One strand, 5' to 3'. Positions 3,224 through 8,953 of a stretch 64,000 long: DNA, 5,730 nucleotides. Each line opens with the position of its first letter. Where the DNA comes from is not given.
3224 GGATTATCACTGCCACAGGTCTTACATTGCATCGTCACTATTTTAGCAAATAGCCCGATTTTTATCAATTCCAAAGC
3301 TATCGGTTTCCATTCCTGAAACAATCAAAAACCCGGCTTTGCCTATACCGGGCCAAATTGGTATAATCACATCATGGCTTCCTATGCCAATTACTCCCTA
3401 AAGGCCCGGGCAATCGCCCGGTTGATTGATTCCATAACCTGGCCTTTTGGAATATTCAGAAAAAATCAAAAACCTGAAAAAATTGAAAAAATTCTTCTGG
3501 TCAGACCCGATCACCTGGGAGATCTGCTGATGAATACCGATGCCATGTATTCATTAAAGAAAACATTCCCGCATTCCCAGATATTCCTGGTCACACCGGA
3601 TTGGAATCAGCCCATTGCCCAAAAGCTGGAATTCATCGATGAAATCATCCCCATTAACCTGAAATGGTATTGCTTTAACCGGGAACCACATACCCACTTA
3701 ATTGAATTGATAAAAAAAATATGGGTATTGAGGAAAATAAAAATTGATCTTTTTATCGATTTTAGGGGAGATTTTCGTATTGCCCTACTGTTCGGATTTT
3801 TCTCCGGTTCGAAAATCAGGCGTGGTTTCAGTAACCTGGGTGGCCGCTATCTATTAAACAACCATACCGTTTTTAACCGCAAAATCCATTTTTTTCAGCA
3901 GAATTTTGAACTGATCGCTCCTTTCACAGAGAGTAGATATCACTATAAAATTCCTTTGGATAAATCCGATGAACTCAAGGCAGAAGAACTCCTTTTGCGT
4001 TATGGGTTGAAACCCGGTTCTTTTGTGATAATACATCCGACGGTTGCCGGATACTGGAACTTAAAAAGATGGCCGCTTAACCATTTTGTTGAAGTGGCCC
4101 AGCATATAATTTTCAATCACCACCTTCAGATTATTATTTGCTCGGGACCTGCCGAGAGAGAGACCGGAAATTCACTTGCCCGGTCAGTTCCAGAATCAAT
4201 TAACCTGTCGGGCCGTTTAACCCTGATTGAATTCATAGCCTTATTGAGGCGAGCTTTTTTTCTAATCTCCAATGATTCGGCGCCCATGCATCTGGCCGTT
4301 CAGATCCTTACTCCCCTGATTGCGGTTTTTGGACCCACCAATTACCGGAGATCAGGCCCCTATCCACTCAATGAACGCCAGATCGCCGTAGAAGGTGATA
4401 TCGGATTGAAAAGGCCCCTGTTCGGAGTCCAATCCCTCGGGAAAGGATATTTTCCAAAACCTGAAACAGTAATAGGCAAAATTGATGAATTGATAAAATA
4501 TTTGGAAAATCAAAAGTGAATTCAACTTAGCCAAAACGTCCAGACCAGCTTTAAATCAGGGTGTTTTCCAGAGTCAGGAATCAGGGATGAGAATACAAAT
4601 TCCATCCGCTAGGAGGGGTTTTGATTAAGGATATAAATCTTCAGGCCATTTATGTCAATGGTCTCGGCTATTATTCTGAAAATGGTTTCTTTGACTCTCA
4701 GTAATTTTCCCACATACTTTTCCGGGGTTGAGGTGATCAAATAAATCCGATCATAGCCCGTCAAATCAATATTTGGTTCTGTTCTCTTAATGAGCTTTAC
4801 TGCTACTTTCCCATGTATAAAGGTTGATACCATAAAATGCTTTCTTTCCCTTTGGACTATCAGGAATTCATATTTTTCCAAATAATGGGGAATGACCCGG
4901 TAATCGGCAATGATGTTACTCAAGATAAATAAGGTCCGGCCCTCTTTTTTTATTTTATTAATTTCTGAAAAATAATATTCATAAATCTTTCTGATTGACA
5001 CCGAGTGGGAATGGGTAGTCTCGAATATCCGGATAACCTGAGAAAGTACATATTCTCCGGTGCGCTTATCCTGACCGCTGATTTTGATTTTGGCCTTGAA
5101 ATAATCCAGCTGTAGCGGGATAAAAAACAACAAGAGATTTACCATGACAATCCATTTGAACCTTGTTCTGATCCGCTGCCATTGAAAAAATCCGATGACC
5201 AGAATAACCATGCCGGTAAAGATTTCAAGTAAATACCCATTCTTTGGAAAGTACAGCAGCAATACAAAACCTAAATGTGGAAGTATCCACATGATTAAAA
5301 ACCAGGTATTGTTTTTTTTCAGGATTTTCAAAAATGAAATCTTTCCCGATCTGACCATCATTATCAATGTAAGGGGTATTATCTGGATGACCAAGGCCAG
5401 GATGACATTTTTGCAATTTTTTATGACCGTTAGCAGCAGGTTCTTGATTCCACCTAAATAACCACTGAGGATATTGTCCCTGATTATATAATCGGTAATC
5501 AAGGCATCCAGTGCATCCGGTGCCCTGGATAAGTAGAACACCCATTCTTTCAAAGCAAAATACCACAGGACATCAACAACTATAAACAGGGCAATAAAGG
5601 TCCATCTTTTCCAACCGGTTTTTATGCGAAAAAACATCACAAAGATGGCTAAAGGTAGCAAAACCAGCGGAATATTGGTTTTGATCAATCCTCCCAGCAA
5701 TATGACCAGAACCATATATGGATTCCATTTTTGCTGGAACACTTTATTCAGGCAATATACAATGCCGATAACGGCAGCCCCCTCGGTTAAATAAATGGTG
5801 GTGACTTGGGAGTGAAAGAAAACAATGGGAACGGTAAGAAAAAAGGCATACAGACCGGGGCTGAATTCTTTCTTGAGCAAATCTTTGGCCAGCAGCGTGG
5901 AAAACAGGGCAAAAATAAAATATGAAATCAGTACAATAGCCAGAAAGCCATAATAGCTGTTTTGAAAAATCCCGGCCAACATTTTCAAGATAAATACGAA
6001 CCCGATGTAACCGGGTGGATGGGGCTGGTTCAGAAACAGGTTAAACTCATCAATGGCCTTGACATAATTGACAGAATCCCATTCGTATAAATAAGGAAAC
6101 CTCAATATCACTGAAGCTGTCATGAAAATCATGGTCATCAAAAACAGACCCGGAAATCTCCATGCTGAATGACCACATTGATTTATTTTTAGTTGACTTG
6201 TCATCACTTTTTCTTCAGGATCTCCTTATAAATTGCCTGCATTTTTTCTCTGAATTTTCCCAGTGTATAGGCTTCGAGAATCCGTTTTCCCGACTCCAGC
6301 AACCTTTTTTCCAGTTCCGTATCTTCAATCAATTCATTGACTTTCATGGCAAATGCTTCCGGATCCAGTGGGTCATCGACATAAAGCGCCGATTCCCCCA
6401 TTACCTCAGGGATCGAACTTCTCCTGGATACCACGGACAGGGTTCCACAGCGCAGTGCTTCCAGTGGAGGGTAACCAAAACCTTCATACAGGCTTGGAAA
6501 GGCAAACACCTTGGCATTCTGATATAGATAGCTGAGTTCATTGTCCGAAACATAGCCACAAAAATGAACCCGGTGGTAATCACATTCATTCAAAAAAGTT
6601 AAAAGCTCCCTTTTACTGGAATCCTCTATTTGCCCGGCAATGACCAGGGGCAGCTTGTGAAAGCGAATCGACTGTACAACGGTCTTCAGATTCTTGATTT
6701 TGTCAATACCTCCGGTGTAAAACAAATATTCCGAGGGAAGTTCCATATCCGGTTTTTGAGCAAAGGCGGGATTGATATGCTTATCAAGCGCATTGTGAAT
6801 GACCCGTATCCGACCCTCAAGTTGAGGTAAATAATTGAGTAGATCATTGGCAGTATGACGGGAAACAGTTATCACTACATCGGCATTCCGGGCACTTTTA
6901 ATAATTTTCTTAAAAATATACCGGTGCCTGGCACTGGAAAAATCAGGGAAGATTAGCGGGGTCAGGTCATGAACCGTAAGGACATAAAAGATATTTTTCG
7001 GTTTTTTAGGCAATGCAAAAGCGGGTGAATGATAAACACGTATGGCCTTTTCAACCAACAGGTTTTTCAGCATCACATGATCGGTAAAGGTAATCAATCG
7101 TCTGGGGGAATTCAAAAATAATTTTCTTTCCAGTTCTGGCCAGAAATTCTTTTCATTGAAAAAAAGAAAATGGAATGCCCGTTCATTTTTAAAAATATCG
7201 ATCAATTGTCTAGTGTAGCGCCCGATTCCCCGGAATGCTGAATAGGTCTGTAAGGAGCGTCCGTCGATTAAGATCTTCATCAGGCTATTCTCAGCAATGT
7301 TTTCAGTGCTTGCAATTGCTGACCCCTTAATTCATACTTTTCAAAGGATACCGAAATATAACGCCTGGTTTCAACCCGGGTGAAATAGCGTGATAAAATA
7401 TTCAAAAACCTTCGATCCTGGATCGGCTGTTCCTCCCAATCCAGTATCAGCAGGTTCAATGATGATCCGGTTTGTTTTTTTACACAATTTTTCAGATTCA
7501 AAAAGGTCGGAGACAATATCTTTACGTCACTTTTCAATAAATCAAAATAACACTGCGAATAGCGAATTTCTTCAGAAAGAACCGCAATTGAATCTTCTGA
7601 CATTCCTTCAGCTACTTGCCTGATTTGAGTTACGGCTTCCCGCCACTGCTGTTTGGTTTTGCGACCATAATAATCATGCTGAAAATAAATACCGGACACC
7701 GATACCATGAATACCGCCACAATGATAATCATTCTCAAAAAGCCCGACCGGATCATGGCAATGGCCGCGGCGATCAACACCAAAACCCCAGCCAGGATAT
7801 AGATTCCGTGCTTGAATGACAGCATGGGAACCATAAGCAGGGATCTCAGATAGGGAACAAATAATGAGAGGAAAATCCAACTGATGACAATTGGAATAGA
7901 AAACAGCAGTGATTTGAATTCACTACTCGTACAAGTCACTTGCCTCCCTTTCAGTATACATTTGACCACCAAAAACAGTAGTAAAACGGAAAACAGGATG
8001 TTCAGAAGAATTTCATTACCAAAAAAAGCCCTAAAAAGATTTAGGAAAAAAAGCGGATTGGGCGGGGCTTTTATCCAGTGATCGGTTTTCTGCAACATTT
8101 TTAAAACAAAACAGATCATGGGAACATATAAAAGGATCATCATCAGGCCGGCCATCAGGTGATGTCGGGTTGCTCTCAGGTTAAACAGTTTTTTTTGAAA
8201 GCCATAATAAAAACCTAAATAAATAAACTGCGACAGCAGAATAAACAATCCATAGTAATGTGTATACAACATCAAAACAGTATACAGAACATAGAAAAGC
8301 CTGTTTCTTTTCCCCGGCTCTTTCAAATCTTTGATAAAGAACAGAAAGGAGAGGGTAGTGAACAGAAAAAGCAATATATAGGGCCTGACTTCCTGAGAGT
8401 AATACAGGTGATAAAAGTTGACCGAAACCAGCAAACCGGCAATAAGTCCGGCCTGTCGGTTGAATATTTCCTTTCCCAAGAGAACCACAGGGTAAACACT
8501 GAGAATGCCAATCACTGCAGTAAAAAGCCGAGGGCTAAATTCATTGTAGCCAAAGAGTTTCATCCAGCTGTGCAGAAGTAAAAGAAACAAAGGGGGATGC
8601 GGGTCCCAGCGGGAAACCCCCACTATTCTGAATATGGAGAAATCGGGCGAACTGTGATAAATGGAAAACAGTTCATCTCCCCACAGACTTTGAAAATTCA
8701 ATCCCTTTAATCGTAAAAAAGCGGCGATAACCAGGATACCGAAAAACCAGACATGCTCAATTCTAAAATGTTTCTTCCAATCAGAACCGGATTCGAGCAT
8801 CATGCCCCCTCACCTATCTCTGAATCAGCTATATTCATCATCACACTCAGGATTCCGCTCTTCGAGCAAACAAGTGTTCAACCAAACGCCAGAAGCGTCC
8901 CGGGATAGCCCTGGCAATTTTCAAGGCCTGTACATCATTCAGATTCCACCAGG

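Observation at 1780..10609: Long poly-G tracts (G10, G9) inside a surface-sensing kinase and a GT4 glycosyltransferase: candidate contingency (phase-variable) loci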

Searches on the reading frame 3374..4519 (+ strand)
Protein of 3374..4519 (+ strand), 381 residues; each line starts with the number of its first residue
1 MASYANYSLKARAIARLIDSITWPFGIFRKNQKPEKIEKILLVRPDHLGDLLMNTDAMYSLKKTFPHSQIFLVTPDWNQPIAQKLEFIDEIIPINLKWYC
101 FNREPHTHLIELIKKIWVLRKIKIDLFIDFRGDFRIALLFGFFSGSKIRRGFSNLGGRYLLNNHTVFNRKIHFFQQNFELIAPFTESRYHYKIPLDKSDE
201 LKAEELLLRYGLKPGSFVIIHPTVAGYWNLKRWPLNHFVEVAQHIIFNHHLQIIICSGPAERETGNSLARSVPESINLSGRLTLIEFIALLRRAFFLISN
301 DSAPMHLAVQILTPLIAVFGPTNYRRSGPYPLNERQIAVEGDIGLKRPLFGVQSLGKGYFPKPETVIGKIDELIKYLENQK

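Call 7: search_protein_families(library=pfam, proteins=[window:3374-4519:+])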
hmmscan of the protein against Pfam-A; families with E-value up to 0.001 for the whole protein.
window:3374-4519:+ (381 aa): 1 family
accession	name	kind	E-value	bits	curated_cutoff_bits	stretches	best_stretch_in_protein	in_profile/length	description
PF01075.23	Glyco_transf_9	-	1.5e-27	96.9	22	1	119-339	8-227/247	Glycosyltransferase family 9 (heptosyltransferase)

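Call 74: search_protein_families(library=ncbifam, max_evalue=0.00001, proteins=[window:3374-4519:+])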
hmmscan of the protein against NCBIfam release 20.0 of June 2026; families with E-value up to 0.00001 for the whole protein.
window:3374-4519:+ (381 aa): 6 families
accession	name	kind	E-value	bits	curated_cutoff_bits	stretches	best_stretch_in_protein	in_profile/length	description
TIGR02195.1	heptsyl_trn_II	equivalog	7.9e-30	104.1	134.6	1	39-335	1-296/339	lipopolysaccharide heptosyltransferase II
NF007742.0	PRK10422.1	equivalog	1.1e-24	87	467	1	35-334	3-303/352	lipopolysaccharide core heptosyltransferase RfaQ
TIGR02201.1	heptsyl_trn_III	equivalog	2.4e-24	86.1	170.2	1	39-338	1-305/344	putative lipopolysaccharide heptosyltransferase III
NF008162.0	PRK10916.1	equivalog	5.4e-21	75.1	569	1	39-325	2-293/348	ADP-heptose--LPS heptosyltransferase RfaF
TIGR02193.1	heptsyl_trn_I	equivalog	1.3e-18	67.3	185.3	1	39-335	1-297/320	lipopolysaccharide heptosyltransferase I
NF008204.0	PRK10964.1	equivalog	1.1e-09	37.9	437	1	39-338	2-298/322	lipopolysaccharide heptosyltransferase RfaC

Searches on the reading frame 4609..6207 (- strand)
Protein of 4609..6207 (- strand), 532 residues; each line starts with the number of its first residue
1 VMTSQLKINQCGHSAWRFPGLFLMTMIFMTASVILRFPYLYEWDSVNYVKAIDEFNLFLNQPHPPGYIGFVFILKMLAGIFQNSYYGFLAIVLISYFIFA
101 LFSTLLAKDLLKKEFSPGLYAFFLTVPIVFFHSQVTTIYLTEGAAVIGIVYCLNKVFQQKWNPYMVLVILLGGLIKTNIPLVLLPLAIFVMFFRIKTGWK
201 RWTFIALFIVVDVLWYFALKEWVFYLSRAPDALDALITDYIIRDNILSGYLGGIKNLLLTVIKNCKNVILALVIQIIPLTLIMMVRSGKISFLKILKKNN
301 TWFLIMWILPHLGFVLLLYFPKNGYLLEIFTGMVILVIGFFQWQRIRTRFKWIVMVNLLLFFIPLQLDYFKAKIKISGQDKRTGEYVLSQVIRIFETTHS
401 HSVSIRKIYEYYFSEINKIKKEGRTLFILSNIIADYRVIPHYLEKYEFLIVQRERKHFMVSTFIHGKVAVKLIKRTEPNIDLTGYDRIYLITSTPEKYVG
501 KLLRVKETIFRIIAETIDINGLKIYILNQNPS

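Call 7: search_protein_families(library=pfam, proteins=[window:4609-6207:-])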
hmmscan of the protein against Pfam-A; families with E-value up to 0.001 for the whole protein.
window:4609-6207:- (532 aa): 0 families

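Call 26: find_related_loci(query=window:4609-6207:-, collection=metagenome_contigs, flank=10000)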
Query window:4609-6207:- (532 aa) in metagenome_contigs; peptide patterns used: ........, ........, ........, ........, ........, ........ (x = any residue, [..] = any of these).
600 stretches matched a pattern, but none encodes a relative of the query by tblastn (E <= 1e-3).

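Call 27: find_related_loci(query=window:4609-6207:-, collection=genome_contigs, flank=10000)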
Query window:4609-6207:- (532 aa) in genome_contigs; peptide patterns used: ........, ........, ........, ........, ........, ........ (x = any residue, [..] = any of these).
354 stretches matched a pattern; 1 encode a relative of the query (tblastn E <= 1e-3); 1 distinct loci.
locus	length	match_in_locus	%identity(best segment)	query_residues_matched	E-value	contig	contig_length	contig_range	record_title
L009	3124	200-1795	94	1-532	0e+0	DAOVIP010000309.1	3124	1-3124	MAG TPA_asm: Candidatus Aminicenantes bacterium isolate CSMAG_1370 CSMAG_1370_k141_5353805_length_3124_cov_7.0000, whole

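Call 74: search_protein_families(library=ncbifam, max_evalue=0.00001, proteins=[window:4609-6207:-])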
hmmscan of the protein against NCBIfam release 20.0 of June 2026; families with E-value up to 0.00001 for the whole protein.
window:4609-6207:- (532 aa): 0 families

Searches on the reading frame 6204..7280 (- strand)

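Call 7: search_protein_families(library=pfam, proteins=[window:6204-7280:-])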
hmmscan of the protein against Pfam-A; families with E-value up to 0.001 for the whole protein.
window:6204-7280:- (358 aa): 5 families
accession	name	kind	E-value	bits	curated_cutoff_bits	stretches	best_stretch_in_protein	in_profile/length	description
PF00534.26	Glycos_transf_1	-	8.6e-27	94.2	26.4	1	182-332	14-170/172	Glycosyl transferases group 1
PF13692.12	Glyco_trans_1_4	-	8.4e-22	78.4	27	1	187-320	5-142/142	Glycosyl transferases group 1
PF13439.12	Glyco_transf_4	-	7.7e-13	49.3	28.5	1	46-166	39-167/170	Glycosyltransferase Family 4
PF20706.3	GT4-conflict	-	6.2e-07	29.2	26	1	130-297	144-323/385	Family 4 Glycosyltransferase in conflict systems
PF13524.12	Glyco_trans_1_2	-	2.8e-05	24.6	25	1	211-340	16-135/144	Glycosyl transferase-like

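Call 74: search_protein_families(library=ncbifam, max_evalue=0.00001, proteins=[window:6204-7280:-])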
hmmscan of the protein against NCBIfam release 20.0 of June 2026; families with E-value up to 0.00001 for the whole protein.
window:6204-7280:- (358 aa): 15 families
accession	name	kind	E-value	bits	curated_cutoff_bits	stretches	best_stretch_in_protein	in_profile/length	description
TIGR02149.1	glgA_Coryne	subfamily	1.9e-19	70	302.4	1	92-355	102-391/391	glycogen synthase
TIGR04047.1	MSMEG_0565_glyc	hypoth_equivalog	2e-17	63.3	259.85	1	128-351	134-371/373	MSMEG_0565 family glycosyltransferase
TIGR04157.1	glyco_rSAM_CFB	subfamily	2.9e-15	56.2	400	1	124-351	161-406/406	TIGR04157 family glycosyltransferase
TIGR03999.1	thiol_BshA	equivalog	2.7e-13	49.6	273.7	1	123-355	134-374/375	N-acetyl-alpha-D-glucosaminyl L-malate synthase BshA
NF050063.1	ProtGlycPglJ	equivalog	1.7e-12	47.2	500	1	124-327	135-339/363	N-acetylgalactosamine-N,N'-diacetylbacillosaminyl-diphospho-undecaprenol 4-alpha-N-acetylgalactosaminyltransferase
NF041010.1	glycosy_Agl16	equivalog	6.8e-12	44.9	575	1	114-354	115-351/352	glycosylation protein Agl16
NF047684.1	TeichurnBiosyTuaC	equivalog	4.4e-11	42.3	550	1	93-355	129-390/391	teichuronic acid biosynthesis protein TuaC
TIGR03449.1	mycothiol_MshA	equivalog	2.2e-10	40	462.5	1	132-355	164-404/406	D-inositol-3-phosphate glycosyltransferase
NF041876.1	EPS_EpsE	equivalog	3.2e-10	39.8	400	1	186-336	217-377/389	exopolysaccharide biosynthesis GT4 family glycosyltransferase EpsE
NF053513.1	Gtran_IagA_BgsA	equivalog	5.1e-10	38.9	460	1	131-355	104-332/333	LTA glycolipid anchor biosynthesis glycosyltransferase, IagA/BgsA family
NF038229.1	Glyco4_Geo_Pelo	equivalog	1.2e-09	37.7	400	1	125-355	102-337/338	GPMC system family 4 glycosyltransferase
NF046085.1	XrtY_assoc_Gly1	equivalog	1.4e-07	30.8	400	1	120-356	148-386/387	XrtY-associated glycosyltransferase XYAG1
NF038295.1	EPS_HpsP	equivalog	1.7e-07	30.6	550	1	237-355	269-388/388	hormogonium polysaccharide biosynthesis glycosyltransferase HpsP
NF050056.1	ProtGlycPglH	equivalog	4.6e-06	26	600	1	107-354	109-353/354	GalNAc-alpha-(1->4)-GalNAc-alpha-(1->3)-diNAcBac-PP-undecaprenol alpha-1,4-N-acetyl-D-galactosaminyltransferase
NF038255.1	exopoly_VpsD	equivalog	4.9e-06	25.7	300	1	99-285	122-311/381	VpsD family glycosyltransferase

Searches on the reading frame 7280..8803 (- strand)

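Call 7: search_protein_families(library=pfam, proteins=[window:7280-8803:-])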
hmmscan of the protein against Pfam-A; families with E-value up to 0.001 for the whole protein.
window:7280-8803:- (507 aa): 1 family
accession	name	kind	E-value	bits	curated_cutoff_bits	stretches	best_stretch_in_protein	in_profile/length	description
PF13231.12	PMT_2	-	2.1e-12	48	26.1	1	69-230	2-158/160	Dolichyl-phosphate-mannose-protein mannosyltransferase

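Call 74: search_protein_families(library=ncbifam, max_evalue=0.00001, proteins=[window:7280-8803:-])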
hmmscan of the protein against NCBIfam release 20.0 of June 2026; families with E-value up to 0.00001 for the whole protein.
window:7280-8803:- (507 aa): 2 families
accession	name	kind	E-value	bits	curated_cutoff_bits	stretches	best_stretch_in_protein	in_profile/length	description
NF052499.1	MnslTaseMT1671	equivalog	1.6e-11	43.4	900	1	23-387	32-385/523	mannosyltransferase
TIGR03663.1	TIGR03663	subfamily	9.5e-07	28.2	126.25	1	20-170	4-150/435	flippase activity-associated protein Agl23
